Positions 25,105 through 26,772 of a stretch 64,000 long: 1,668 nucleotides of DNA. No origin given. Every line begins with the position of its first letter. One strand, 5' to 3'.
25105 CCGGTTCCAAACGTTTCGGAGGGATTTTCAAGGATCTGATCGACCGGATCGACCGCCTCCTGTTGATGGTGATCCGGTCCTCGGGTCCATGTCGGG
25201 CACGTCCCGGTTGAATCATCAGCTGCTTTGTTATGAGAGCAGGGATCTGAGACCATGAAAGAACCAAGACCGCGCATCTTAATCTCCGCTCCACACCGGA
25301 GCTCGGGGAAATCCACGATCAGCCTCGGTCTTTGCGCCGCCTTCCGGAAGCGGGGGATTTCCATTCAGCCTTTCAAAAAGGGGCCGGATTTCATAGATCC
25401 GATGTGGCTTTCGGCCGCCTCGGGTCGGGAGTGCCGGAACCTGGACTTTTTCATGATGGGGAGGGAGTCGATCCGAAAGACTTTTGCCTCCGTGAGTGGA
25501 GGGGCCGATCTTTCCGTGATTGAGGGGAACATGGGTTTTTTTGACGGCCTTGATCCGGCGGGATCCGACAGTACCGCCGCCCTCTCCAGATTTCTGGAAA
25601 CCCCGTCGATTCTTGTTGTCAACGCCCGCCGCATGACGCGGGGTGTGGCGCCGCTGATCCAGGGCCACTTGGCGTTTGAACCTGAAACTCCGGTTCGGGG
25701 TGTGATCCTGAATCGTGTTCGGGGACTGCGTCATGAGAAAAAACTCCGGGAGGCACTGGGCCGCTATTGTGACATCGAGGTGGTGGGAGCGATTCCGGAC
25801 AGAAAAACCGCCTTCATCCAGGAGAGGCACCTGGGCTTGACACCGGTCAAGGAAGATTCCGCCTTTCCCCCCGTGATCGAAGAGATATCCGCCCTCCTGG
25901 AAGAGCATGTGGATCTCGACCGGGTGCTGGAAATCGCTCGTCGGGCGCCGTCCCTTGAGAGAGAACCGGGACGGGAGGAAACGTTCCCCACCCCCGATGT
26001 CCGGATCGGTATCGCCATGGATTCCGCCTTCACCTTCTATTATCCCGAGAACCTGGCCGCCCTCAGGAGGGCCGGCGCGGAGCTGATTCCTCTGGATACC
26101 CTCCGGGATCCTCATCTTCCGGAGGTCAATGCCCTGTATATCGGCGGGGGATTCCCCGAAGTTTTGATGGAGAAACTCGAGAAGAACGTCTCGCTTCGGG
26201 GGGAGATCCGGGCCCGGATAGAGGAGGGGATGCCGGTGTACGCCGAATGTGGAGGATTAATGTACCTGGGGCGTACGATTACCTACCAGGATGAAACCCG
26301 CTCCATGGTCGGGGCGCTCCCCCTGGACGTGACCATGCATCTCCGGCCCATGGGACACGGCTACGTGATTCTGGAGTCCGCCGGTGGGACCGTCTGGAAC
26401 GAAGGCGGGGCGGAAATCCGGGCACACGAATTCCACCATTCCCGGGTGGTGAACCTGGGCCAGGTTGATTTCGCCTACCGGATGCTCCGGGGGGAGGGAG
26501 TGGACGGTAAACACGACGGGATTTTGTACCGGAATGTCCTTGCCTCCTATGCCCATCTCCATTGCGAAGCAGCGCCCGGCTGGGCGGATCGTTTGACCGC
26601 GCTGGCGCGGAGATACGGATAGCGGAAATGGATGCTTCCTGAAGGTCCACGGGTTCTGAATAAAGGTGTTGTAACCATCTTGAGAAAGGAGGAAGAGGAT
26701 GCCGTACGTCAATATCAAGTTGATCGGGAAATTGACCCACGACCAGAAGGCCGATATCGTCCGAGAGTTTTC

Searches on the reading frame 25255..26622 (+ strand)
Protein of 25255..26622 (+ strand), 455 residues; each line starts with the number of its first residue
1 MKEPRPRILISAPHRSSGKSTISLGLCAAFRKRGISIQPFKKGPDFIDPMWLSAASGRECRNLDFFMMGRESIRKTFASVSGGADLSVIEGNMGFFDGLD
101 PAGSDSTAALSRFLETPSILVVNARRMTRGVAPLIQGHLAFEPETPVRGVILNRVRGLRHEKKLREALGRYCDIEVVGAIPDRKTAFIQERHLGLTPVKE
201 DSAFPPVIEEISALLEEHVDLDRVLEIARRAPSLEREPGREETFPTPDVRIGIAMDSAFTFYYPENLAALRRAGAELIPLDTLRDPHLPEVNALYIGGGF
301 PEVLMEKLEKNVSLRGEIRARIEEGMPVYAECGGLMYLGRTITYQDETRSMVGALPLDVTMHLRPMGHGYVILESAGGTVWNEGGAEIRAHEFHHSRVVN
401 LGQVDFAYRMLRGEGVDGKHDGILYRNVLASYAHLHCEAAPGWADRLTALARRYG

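Call 4: search_protein_families(library=pfam, proteins=[window:25255-26622:+])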
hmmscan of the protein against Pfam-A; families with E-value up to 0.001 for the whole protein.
window:25255-26622:+ (455 aa): 3 families
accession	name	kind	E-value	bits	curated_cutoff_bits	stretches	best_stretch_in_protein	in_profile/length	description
PF07685.20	GATase_3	-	1.3e-37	129.8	27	1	250-439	1-193/196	CobB/CobQ-like glutamine amidotransferase domain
PF01656.29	CbiA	-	3.8e-13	49.9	25.4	1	16-186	9-115/125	CobQ/CobB/MinD/ParA nucleotide binding domain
PF13500.12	AAA_26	-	7.3e-08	32.9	27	0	84-183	99-191/198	AAA domain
